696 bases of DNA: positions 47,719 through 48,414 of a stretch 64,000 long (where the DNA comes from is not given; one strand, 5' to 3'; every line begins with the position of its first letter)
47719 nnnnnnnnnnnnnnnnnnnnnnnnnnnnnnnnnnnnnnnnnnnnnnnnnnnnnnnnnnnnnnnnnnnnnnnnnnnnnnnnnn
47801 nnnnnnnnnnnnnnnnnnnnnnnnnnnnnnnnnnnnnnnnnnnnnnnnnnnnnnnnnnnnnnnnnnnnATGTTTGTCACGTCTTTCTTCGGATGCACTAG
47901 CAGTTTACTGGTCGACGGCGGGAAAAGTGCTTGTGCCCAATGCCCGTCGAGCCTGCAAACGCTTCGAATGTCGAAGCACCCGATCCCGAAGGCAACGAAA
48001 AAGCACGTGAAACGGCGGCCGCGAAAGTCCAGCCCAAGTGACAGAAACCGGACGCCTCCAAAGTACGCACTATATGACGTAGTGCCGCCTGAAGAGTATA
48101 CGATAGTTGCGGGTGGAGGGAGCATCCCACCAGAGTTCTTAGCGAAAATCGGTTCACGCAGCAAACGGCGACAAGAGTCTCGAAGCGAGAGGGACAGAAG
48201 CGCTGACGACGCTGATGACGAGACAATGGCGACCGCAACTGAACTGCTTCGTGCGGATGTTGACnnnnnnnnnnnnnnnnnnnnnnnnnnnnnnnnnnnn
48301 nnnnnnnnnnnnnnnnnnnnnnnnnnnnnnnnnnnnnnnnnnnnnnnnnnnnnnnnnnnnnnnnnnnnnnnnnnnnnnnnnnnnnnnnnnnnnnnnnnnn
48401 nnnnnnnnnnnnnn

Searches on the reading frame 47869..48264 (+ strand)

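Call 54: search_protein_families(library=pfam, proteins=[window:47869-48264:+], max_evalue=0.01)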
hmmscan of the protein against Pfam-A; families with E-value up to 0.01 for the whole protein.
window:47869-48264:+ (132 aa): 1 family
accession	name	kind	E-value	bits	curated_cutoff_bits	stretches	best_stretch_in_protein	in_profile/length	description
PF17257.7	DUF5323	-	2.1e-10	40.8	25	1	33-81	9-56/62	Family of unknown function (DUF5323)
